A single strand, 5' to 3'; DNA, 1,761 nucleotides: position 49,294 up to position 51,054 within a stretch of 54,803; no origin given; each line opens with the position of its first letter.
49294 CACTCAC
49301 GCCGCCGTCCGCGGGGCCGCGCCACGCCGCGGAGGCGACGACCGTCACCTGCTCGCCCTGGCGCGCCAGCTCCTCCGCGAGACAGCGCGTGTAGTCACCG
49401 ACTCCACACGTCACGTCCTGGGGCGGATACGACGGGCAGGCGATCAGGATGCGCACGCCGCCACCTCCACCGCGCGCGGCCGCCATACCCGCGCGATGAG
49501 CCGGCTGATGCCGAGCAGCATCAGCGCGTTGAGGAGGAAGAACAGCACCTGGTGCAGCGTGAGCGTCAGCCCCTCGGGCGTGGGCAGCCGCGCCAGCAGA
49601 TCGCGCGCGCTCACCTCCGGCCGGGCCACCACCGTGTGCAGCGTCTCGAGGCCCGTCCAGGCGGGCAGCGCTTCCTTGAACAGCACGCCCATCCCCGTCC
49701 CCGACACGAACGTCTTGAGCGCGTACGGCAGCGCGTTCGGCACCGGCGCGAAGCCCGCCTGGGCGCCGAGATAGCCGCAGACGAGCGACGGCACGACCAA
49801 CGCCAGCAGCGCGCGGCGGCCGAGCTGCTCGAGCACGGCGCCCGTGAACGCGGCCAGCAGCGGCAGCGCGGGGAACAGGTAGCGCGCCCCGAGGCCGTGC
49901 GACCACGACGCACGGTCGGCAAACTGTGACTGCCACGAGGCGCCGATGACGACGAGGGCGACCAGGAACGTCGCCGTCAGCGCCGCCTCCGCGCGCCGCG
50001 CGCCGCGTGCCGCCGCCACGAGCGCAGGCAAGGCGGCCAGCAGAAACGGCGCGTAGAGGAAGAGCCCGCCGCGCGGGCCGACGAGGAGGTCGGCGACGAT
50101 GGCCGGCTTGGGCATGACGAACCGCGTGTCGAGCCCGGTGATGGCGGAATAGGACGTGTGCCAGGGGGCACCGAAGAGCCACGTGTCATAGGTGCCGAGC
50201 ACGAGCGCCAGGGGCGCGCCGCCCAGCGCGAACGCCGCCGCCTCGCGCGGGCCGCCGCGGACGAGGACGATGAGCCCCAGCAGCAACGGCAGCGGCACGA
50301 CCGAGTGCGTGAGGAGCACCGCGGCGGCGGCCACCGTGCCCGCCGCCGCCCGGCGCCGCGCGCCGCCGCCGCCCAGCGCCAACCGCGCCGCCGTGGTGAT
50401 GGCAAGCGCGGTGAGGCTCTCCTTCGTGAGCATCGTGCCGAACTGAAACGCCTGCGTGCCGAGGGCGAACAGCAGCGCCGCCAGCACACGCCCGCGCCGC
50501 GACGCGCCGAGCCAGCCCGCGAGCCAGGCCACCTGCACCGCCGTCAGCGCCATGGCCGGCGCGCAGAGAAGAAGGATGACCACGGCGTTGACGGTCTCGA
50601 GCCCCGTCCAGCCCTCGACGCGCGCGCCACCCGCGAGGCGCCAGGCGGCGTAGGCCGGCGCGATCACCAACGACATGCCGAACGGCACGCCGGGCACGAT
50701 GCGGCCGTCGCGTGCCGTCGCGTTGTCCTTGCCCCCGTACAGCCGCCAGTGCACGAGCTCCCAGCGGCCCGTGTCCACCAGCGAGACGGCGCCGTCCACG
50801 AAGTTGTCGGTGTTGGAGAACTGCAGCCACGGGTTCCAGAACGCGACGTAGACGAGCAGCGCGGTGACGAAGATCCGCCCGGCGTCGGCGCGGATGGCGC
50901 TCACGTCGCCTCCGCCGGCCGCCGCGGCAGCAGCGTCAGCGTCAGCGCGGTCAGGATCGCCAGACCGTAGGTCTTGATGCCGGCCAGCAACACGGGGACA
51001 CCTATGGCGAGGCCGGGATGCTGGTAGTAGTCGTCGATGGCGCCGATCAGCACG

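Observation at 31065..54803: A glycoconjugate locus of at least 23 kb built on polyprenyl-phosphate/GT-C logic, with no Wzx/Wzy/Wzz or ABC exporter in view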

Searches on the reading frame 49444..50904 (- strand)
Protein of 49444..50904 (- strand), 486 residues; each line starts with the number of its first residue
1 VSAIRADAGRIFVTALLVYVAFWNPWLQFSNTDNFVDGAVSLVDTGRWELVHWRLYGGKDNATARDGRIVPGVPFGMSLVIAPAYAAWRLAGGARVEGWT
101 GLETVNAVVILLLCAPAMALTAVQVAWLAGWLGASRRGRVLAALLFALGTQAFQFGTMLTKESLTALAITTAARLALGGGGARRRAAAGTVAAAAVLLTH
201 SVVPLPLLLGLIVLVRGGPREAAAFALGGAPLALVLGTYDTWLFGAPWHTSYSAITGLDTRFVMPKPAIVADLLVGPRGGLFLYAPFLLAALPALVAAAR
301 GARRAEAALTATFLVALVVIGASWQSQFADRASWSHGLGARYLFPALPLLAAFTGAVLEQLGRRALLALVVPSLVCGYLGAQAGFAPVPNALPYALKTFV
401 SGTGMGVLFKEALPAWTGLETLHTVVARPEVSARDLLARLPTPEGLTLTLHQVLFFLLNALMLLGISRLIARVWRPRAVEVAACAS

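Call 7: search_protein_families(library=pfam, proteins=[window:49444-50904:-], max_evalue=0.01)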
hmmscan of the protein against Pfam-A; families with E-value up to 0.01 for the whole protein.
window:49444-50904:- (486 aa): 0 families
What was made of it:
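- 49444..50904 (-): 486-aa GT-C-fold membrane glycosyltransferase from a family with no Pfam or CAZy model. D37 and D60 in the first periplasmic loop are invariant. No Pfam hit (call 7).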

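Call 15: find_homologous_proteins(query=window:49444-50904:-, max_evalue=0.001)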
Query window:49444-50904:- (486 aa): 94 proteins with E <= 0.001 among 8000 candidates.
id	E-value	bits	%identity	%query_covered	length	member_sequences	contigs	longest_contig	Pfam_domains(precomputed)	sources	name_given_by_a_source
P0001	0.0e+0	1009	98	100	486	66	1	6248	-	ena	-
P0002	8.0e-275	930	91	99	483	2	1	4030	-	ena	-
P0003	3.7e-274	928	90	100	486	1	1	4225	-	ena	-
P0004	9.5e-262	887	86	100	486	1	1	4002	-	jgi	jgi:hypothetical protein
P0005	3.7e-261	885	86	100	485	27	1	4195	-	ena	-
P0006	2.7e-258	876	86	100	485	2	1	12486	-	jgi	-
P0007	6.7e-256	868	85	100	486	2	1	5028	-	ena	-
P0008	2.7e-255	866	85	100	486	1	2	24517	-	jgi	jgi:hypothetical protein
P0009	1.6e-254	863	83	100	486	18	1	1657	-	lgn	-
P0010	2.7e-254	863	83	100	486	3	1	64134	-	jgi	jgi:hypothetical protein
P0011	6.0e-253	858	86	98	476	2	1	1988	-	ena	-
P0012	1.9e-252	856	84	100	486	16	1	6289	-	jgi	jgi:hypothetical protein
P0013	1.7e-251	853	83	99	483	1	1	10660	-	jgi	jgi:hypothetical protein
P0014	1.5e-249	847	82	100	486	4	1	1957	-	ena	-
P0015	4.7e-247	839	82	100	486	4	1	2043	-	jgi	jgi:hypothetical protein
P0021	1.8e-242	824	79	100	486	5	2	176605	-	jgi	jgi:hypothetical protein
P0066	4.0e-132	460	51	98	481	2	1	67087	-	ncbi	-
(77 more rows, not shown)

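Call 16: find_encoding_contigs(protein=P0021, flank=10000, max_places=2)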
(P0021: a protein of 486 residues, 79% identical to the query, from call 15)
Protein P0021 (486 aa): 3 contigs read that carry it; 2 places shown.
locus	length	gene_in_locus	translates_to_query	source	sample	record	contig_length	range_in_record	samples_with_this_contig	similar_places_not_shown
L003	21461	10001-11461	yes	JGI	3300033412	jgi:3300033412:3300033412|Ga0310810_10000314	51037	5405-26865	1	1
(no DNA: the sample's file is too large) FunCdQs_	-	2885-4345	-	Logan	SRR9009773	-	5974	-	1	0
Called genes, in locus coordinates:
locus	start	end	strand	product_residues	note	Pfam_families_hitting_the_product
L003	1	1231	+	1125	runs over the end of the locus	PF02706:Wzz, PF05036:SPOR (faint), PF13807:GNVR, PF10609:ParA (faint), PF13614:AAA_31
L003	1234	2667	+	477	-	PF04932:Wzy_C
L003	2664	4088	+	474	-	PF01943:Polysacc_synt, PF13440:Polysacc_synt_3, PF03023:MurJ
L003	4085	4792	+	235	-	PF13489:Methyltransf_23, PF13649:Methyltransf_25 (weak), PF08241:Methyltransf_11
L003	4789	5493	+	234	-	PF13489:Methyltransf_23, PF07021:MetW, PF13847:Methyltransf_31, PF08241:Methyltransf_11, PF08242:Methyltransf_12, PF13649:Methyltransf_25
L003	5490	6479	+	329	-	PF00535:Glycos_transf_2, PF13641:Glyco_tranf_2_3, PF13632:Glyco_trans_2_3 (weak)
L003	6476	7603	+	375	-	PF01073:3Beta_HSD, PF01370:Epimerase, PF02719:Polysacc_synt_2 (weak), PF05368:NmrA (weak), PF07993:NAD_binding_4 (faint), PF08659:KR (faint), PF13460:NAD_binding_10 (weak), PF16363:GDP_Man_Dehyd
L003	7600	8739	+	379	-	PF13579:Glyco_trans_4_4, PF00534:Glycos_transf_1, PF13692:Glyco_trans_1_4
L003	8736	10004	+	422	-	PF09594:GT87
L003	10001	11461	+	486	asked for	-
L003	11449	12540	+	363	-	PF13439:Glyco_transf_4 (weak), PF00534:Glycos_transf_1, PF13692:Glyco_trans_1_4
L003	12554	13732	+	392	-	PF13477:Glyco_trans_4_2 (weak), PF13439:Glyco_transf_4, PF13579:Glyco_trans_4_4, PF20706:GT4-conflict (weak), PF00534:Glycos_transf_1, PF13692:Glyco_trans_1_4, PF13524:Glyco_trans_1_2 (weak)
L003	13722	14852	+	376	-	PF13439:Glyco_transf_4, PF13579:Glyco_trans_4_4, PF00534:Glycos_transf_1, PF13692:Glyco_trans_1_4, PF13524:Glyco_trans_1_2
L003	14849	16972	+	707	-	PF00535:Glycos_transf_2, PF13641:Glyco_tranf_2_3, PF10111:Glyco_tranf_2_2 (faint), PF13632:Glyco_trans_2_3 (weak), PF09594:GT87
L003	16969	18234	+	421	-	PF00535:Glycos_transf_2, PF13489:Methyltransf_23, PF13847:Methyltransf_31, PF08241:Methyltransf_11, PF08242:Methyltransf_12 (weak), PF13649:Methyltransf_25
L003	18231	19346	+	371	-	PF13439:Glyco_transf_4, PF13579:Glyco_trans_4_4, PF20706:GT4-conflict, PF00534:Glycos_transf_1, PF13692:Glyco_trans_1_4, PF13524:Glyco_trans_1_2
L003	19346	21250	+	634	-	PF13522:GATase_6, PF13537:GATase_7, PF00733:Asn_synthase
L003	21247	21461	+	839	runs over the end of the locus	PF13439:Glyco_transf_4, PF13579:Glyco_trans_4_4, PF00534:Glycos_transf_1, PF13524:Glyco_trans_1_2, PF13692:Glyco_trans_1_4, PF13439:Glyco_transf_4, PF13477:Glyco_trans_4_2, PF13579:Glyco_trans_4_4, +3 more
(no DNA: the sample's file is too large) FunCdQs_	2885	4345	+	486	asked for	-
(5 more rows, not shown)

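Call 17: find_encoding_contigs(protein=P0066, flank=10000, max_places=2)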
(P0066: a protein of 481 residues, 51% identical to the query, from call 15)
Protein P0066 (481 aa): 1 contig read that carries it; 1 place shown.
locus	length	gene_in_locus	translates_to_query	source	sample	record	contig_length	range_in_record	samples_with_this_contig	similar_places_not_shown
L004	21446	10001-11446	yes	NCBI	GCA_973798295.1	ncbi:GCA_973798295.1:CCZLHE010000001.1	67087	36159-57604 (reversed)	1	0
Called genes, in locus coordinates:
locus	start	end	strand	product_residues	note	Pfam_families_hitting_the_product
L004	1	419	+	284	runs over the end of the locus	PF02563:Poly_export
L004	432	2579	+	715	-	PF02706:Wzz (weak), PF13807:GNVR, PF01656:CbiA, PF10609:ParA (faint), PF13614:AAA_31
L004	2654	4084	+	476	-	PF04932:Wzy_C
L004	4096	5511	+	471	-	PF01943:Polysacc_synt, PF13440:Polysacc_synt_3, PF03023:MurJ (weak)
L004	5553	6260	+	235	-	PF13489:Methyltransf_23, PF08241:Methyltransf_11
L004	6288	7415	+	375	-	PF01073:3Beta_HSD, PF01370:Epimerase, PF02719:Polysacc_synt_2 (weak), PF07993:NAD_binding_4 (faint), PF13460:NAD_binding_10 (weak), PF16363:GDP_Man_Dehyd, PF01370:Epimerase, PF16363:GDP_Man_Dehyd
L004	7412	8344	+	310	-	PF00535:Glycos_transf_2, PF13641:Glyco_tranf_2_3, PF13632:Glyco_trans_2_3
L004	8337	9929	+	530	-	-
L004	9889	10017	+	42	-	-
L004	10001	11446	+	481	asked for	-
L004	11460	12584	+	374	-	PF13439:Glyco_transf_4 (weak), PF13579:Glyco_trans_4_4, PF00534:Glycos_transf_1, PF13692:Glyco_trans_1_4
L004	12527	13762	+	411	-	PF13439:Glyco_transf_4, PF13579:Glyco_trans_4_4, PF00534:Glycos_transf_1, PF13692:Glyco_trans_1_4, PF13524:Glyco_trans_1_2 (weak)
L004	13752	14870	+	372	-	PF13439:Glyco_transf_4, PF13579:Glyco_trans_4_4, PF00534:Glycos_transf_1, PF13692:Glyco_trans_1_4, PF13524:Glyco_trans_1_2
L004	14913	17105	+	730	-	PF00535:Glycos_transf_2, PF13641:Glyco_tranf_2_3, PF10111:Glyco_tranf_2_2 (faint), PF13632:Glyco_trans_2_3 (weak), PF09594:GT87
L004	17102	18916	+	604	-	PF13231:PMT_2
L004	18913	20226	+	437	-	PF00535:Glycos_transf_2, PF01209:Ubie_methyltran (faint), PF13489:Methyltransf_23, PF13847:Methyltransf_31, PF08241:Methyltransf_11, PF08242:Methyltransf_12 (weak), PF13649:Methyltransf_25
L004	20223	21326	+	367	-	PF13439:Glyco_transf_4, PF13579:Glyco_trans_4_4, PF20706:GT4-conflict, PF00534:Glycos_transf_1, PF13692:Glyco_trans_1_4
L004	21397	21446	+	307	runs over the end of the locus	PF13489:Methyltransf_23, PF08241:Methyltransf_11, PF08242:Methyltransf_12, PF13649:Methyltransf_25, PF13847:Methyltransf_31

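Call 26: search_protein_families(library=ncbifam, proteins=[window:49444-50904:-], max_evalue=0.001)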
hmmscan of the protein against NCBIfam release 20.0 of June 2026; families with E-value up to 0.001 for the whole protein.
window:49444-50904:- (486 aa): 1 family
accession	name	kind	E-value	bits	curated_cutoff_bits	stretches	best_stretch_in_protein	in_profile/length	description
NF047440.1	LA3751_2_3_fam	subfamily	0.00023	20.1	200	1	121-363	112-359/460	LA_3751/LA_3752 family putative glycosyltransferase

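Call 29: predict_structure(alignment_id=A1)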
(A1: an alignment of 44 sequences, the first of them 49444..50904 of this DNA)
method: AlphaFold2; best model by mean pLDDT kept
length: 486 residues; sequences in the alignment: 44
mean_pLDDT: 92.6   pTM: 0.92
mean pLDDT of the five models: 92.6, 91.8, 90.3, 89.7, 89.3
residues with pLDDT >= 90: 396; 70-90: 71; 50-70: 13; < 50: 6
segments of 3 or more residues with pLDDT < 50: 483-486
pLDDT, mean of each block of 10 residues (from residue 1): 77 98 90 95 96 92 93 94 97 94 95 98 98 97 98 95 97 94 97 96 97 96 98 96 91 83 94 90 95 97 96 97 92 73 95 98 97 96 79 89 92 94 89 88 95 97 97 77 48
secondary structure, 60 per line:
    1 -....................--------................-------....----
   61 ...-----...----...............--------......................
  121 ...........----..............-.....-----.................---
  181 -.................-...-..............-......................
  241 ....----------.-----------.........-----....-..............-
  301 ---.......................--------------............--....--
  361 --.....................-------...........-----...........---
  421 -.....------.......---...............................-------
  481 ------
elements in order: H2-21 H30-45 H53-56 E61-63 E69-71 H76-90 H99-131 H136-149 H151-155 H161-177 H182-198 H204-217 H219-244 H267-275 H281-284 H286-299 H304-326 H341-352 H355-358 H363-383 H391-401 H407-417 H422-426 H433-439 H443-473
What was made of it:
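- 49444..50904 (-): AF2 pLDDT 92.6 (call 29).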

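Call 33: fold_search(model_id=the predicted structure, library=pdb)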
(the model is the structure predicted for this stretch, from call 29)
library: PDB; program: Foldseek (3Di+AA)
matches with E <= 10: 299; with E <= 0.001: 2
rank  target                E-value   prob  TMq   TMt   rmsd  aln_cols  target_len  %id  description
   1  5f15                  2.9e-05  1.00  0.48  0.44  12.2       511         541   14  Crystal Structure of ArnT from Cupriavidus metallidurans bound to Undecaprenyl phosphate (released 2016-02-17)
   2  5ezm                  2.1e-04  1.00  0.48  0.44  12.5       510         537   14  Crystal Structure of ArnT from Cupriavidus metallidurans in the apo state (released 2016-02-17)
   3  9i5k_A                1.2e-03  1.00  0.49  0.49   8.1       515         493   13  Structure of the Chaetomium thermophilum Pmt4 homodimer (C2 symmetry) (released 2025-12-24)
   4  6ezn_F                2.1e-03  1.00  0.45  0.36  11.4       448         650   13  Cryo-EM structure of the yeast oligosaccharyltransferase (OST) complex (released 2018-01-17)
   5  9s6r_A                4.8e-03  1.00  0.40  0.48  10.9       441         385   11  Ternary cryo-EM structure of yeast ALG3 with Dol25-PP-GlcNAc2Man5, Dol25-P-Man, and Fab (released 2026-03-18)
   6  6snh_X                4.8e-03  1.00  0.41  0.42  14.0       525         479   14  Cryo-EM structure of yeast ALG6 in complex with 6AG9 Fab and Dol25-P-Glc (released 2020-03-11)
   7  8if8_B                7.6e-03  0.99  0.37  0.31  14.8       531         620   15  Arabinosyltransferase AftA (released 2023-05-31)
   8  9s6s_A                9.7e-03  1.00  0.42  0.39  10.8       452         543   12  Ternary cryo-EM structure of human ALG9 with Dol25-PP-GlcNAc2Man6, Dol25-P-Man and Fab (released 2026-03-18)
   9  9ub7_B                1.4e-02  0.97  0.28  0.33  16.4       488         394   14  Structure of glycosylphosphatidylinositol transamidase,state 1 (released 2026-04-08)
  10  6ftg_5                1.7e-02  1.00  0.43  0.34  14.3       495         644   12  Subtomogram average of OST-containing ribosome-translocon complexes from canine rough microsomal membranes (released 2018-03-21)
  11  7zlg_A                1.7e-02  0.99  0.34  0.27  11.9       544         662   11  Cryo-EM structure of C-mannosyltransferase CeDPY19, in complex with acceptor peptide and bound to CMT2-Fab and anti-Fa (released 2023-01-11)
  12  9s6u_A                2.0e-02  1.00  0.49  0.44   8.4       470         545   12  Ternary cryo-EM structure of human ALG9 with Dol25-PP-GlcNAc2Man8, Dol25-P-Man and Fab (released 2026-03-18)
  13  9s6t_A                2.0e-02  1.00  0.44  0.45   9.9       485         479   12  Ternary cryo-EM structure of chicken ALG12 with Dol25-PP-GlcNAc2Man7, Dol25-P-Man, and Fab (released 2026-03-18)
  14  9wno_A                2.3e-02  1.00  0.39  0.45  12.4       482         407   13  Cryo-EM structure of Candida glabrata GPI mannosyltransferase I bound to Dol-P-Man (released 2025-12-03)
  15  6p25_B                1.0e-01  0.99  0.34  0.25  10.7       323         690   11  Structure of S. cerevisiae protein O-mannosyltransferase Pmt1-Pmt2 complex bound to the sugar donor and a peptide acce (released 2019-07-10)
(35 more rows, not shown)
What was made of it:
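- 49444..50904 (-): Foldseek hits are ArnT 5f15 (E 2.9e-5), Pmt4, STT3, ALG3/6/9/12, AftA and PimE (call 33).
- On GT-C superfamily (for the 486-aa protein): The top 14 Foldseek PDB hits are all GT-C enzymes, with probability 0.97-1.0 and TM-scores 0.28-0.49 (calls 29, 33).
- The new GT-C is structurally closest to ArnT, which modifies lipid A (call 33).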

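Call 41: find_encoding_contigs(protein=P0010, flank=10000, max_places=1)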
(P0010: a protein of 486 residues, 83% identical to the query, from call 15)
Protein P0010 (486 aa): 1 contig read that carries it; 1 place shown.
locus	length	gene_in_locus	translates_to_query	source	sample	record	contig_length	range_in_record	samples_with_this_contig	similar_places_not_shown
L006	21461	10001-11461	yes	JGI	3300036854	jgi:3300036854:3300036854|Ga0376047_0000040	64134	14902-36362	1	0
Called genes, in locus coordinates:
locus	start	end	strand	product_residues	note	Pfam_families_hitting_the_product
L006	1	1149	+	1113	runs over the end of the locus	PF02706:Wzz, PF05036:SPOR (faint), PF13807:GNVR, PF10609:ParA (faint), PF13614:AAA_31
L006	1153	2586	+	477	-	PF04932:Wzy_C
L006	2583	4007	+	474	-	PF01943:Polysacc_synt, PF13440:Polysacc_synt_3, PF03023:MurJ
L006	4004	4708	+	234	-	PF13489:Methyltransf_23, PF08241:Methyltransf_11, PF13649:Methyltransf_25 (weak)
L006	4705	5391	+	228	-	PF05401:NodS (weak), PF13489:Methyltransf_23, PF03141:Methyltransf_29, PF07021:MetW, PF08241:Methyltransf_11, PF08242:Methyltransf_12, PF13649:Methyltransf_25, PF13847:Methyltransf_31, +1 more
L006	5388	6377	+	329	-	PF00535:Glycos_transf_2, PF13641:Glyco_tranf_2_3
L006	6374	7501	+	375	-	PF01073:3Beta_HSD, PF01370:Epimerase, PF02719:Polysacc_synt_2 (weak), PF05368:NmrA (weak), PF13460:NAD_binding_10 (weak), PF16363:GDP_Man_Dehyd, PF01370:Epimerase, PF16363:GDP_Man_Dehyd, +2 more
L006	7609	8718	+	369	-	PF13439:Glyco_transf_4 (weak), PF00534:Glycos_transf_1, PF13692:Glyco_trans_1_4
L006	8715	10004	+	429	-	PF09594:GT87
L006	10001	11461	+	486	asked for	-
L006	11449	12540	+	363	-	PF13439:Glyco_transf_4, PF00534:Glycos_transf_1, PF13692:Glyco_trans_1_4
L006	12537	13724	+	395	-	PF13439:Glyco_transf_4, PF13579:Glyco_trans_4_4, PF13477:Glyco_trans_4_2 (weak), PF00534:Glycos_transf_1, PF13692:Glyco_trans_1_4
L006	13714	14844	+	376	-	PF13439:Glyco_transf_4, PF13579:Glyco_trans_4_4, PF00534:Glycos_transf_1, PF13692:Glyco_trans_1_4, PF13524:Glyco_trans_1_2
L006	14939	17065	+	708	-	PF00535:Glycos_transf_2, PF13641:Glyco_tranf_2_3, PF13632:Glyco_trans_2_3 (weak), PF09594:GT87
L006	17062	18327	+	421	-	PF00535:Glycos_transf_2, PF13489:Methyltransf_23, PF08241:Methyltransf_11, PF13649:Methyltransf_25 (weak)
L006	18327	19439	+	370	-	PF13439:Glyco_transf_4, PF20706:GT4-conflict, PF00534:Glycos_transf_1, PF13692:Glyco_trans_1_4, PF13524:Glyco_trans_1_2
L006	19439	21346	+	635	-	PF13522:GATase_6, PF13537:GATase_7, PF00733:Asn_synthase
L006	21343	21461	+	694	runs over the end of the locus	PF13439:Glyco_transf_4, PF13579:Glyco_trans_4_4, PF20706:GT4-conflict, PF00534:Glycos_transf_1, PF13692:Glyco_trans_1_4, PF13489:Methyltransf_23, PF08241:Methyltransf_11, PF08242:Methyltransf_12, +4 more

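Call 42: find_encoding_contigs(protein=P0008, flank=10000, max_places=2)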
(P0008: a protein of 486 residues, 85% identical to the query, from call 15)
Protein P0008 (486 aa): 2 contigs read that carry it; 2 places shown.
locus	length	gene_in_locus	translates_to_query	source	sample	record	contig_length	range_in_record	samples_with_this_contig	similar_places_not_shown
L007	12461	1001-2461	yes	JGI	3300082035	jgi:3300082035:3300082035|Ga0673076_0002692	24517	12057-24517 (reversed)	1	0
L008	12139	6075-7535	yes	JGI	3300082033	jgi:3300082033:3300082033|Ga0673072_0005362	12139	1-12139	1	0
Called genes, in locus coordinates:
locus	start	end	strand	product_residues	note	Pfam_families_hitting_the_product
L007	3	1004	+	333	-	?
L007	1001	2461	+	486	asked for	-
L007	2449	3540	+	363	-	PF13439:Glyco_transf_4 (weak), PF00534:Glycos_transf_1, PF13692:Glyco_trans_1_4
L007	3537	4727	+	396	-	PF13439:Glyco_transf_4, PF13579:Glyco_trans_4_4, PF00534:Glycos_transf_1, PF13692:Glyco_trans_1_4, PF13524:Glyco_trans_1_2 (faint)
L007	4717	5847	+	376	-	PF13439:Glyco_transf_4, PF13579:Glyco_trans_4_4, PF00534:Glycos_transf_1, PF13692:Glyco_trans_1_4, PF13524:Glyco_trans_1_2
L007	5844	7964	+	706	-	PF00535:Glycos_transf_2, PF10111:Glyco_tranf_2_2 (faint), PF13641:Glyco_tranf_2_3, PF13632:Glyco_trans_2_3 (faint), PF09594:GT87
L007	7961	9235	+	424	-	PF00535:Glycos_transf_2, PF13489:Methyltransf_23, PF13847:Methyltransf_31 (weak), PF08241:Methyltransf_11, PF13649:Methyltransf_25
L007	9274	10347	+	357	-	PF13439:Glyco_transf_4, PF13579:Glyco_trans_4_4, PF20706:GT4-conflict, PF00534:Glycos_transf_1, PF13692:Glyco_trans_1_4, PF13524:Glyco_trans_1_2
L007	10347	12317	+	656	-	PF13522:GATase_6, PF13537:GATase_7, PF00733:Asn_synthase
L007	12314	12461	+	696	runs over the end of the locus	PF13439:Glyco_transf_4, PF13579:Glyco_trans_4_4, PF20706:GT4-conflict, PF00534:Glycos_transf_1, PF13524:Glyco_trans_1_2, PF13692:Glyco_trans_1_4, PF13489:Methyltransf_23, PF08241:Methyltransf_11, +5 more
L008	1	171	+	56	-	?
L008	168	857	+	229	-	PF13489:Methyltransf_23 (weak), PF08241:Methyltransf_11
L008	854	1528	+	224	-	PF03141:Methyltransf_29, PF01209:Ubie_methyltran (weak), PF13489:Methyltransf_23, PF07021:MetW, PF13649:Methyltransf_25, PF13847:Methyltransf_31, PF08241:Methyltransf_11, PF08242:Methyltransf_12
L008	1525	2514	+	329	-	PF00535:Glycos_transf_2, PF13641:Glyco_tranf_2_3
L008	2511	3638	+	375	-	PF01073:3Beta_HSD, PF01370:Epimerase, PF02719:Polysacc_synt_2 (weak), PF05368:NmrA (weak), PF13460:NAD_binding_10, PF16363:GDP_Man_Dehyd, PF01370:Epimerase, PF16363:GDP_Man_Dehyd, +1 more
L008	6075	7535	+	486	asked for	-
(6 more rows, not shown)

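Call 43: find_related_loci(query=A1, collection=genome_contigs, flank=10000)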
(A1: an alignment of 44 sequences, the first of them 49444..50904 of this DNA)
Query A1 (486 aa) in genome_contigs; peptide patterns used: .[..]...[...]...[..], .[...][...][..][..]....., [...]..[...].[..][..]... (x = any residue, [..] = any of these).
94 stretches matched a pattern; 52 encode a relative of the query (tblastn E <= 1e-3); 52 distinct loci.
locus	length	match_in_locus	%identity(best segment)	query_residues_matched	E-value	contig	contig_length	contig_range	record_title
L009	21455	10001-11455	86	1-486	0e+0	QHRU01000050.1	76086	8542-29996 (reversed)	MAG: Candidatus Rokuibacteriota bacterium isolate AR7 14_0929_02_30cm_scaffold_184_curated, whole genome shotgun sequenc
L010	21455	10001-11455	83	1-485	0e+0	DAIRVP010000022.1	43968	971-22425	MAG TPA_asm: Candidatus Rokuibacteriota bacterium isolate CTOTU27893 NODE_59_length_43968_cov_7.363537, whole genome sho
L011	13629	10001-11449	80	4-486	0e+0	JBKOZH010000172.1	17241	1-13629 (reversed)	MAG: Candidatus Methylomirabilota bacterium isolate GB_HAYS_MAG_00039 GB_HAYS_000000081327, whole genome shotgun sequenc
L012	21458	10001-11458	79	1-486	0e+0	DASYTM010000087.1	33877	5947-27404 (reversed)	MAG TPA_asm: Candidatus Methylomirabilota bacterium isolate SMAG_U4567 k141_2511642, whole genome shotgun sequence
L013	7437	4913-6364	79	1-484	0e+0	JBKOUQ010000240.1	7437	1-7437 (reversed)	MAG: Candidatus Methylomirabilota bacterium isolate GM_HAYS_MAG_00022 GM_HAYS_000000906282, whole genome shotgun sequenc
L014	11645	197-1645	66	4-486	4e-172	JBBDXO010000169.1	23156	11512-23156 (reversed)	MAG: Candidatus Rokuibacteriota bacterium isolate LejiaD_2_71_22 Lejia_D_3597_length_23156_cov_10, whole genome shotgun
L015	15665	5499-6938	64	7-486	2e-169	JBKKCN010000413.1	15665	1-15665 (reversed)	MAG: Candidatus Rokuibacteriota bacterium isolate swi_bin.5 k127_2019545, whole genome shotgun sequence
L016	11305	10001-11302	58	3-437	9e-141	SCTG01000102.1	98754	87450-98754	MAG: Nitrospirae bacterium isolate FW300_bin.52 FW300_bin.52-89726, whole genome shotgun sequence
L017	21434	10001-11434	54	3-481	9e-139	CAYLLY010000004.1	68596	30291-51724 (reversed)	MAG TPA_asm: uncultured Nitrospirales bacterium isolate binchicken_co21_464 genome assembly, contig: NODE_85_length_6859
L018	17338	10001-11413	56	7-477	2e-134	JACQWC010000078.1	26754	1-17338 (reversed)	MAG: Candidatus Rokuibacteriota bacterium isolate NC_groundwater_1479_Ag_S-0.65um_71_44 S_p65_S5_coassembly_k141_1865715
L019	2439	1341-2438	64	7-373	4e-137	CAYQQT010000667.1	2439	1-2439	MAG TPA_asm: uncultured bacterium isolate SRP136066_co1_130 genome assembly, contig: NODE_96687_length_2439_cov_8.609899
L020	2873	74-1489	50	2-474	3e-134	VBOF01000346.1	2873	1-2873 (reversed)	MAG: Nitrospirae bacterium isolate NS_3 14_0929_09_30cm_scaffold_54088, whole genome shotgun sequence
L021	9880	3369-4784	49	2-474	1e-126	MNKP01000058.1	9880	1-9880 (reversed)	MAG: Acidobacteria bacterium 13_1_20CM_2_55_15 13_1_20cm_2_scaffold_10134, whole genome shotgun sequence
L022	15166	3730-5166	49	5-484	4e-126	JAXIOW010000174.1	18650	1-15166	MAG: Nitrospirales bacterium isolate Fractures_MAG_03 c_000000289347, whole genome shotgun sequence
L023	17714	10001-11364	77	4-486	0e+0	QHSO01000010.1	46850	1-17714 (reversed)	MAG: Candidatus Rokuibacteriota bacterium isolate AR29 14_0919_02_20cm_scaffold_326_curated, whole genome shotgun sequen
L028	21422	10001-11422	43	7-485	1e-80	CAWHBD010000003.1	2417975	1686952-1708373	MAG: uncultured Candidatus Rokubacteria bacterium isolate MFD02840.bin.3.55 genome assembly, contig: contig_32758, whole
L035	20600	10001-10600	32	187-377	7e-11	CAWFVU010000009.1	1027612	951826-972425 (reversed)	MAG: uncultured proteobacterium isolate MFD04967.bin.2.10 genome assembly, contig: contig_8898, whole genome shotgun seq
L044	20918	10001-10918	30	58-350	2e-7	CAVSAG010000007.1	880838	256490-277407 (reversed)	MAG: uncultured proteobacterium isolate MFD05841.bin.2.137 genome assembly, contig: contig_6335, whole genome shotgun se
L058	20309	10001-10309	32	234-350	1e-4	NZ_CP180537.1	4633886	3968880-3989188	Oleiharenicola sp. Vm1 chromosome, complete genome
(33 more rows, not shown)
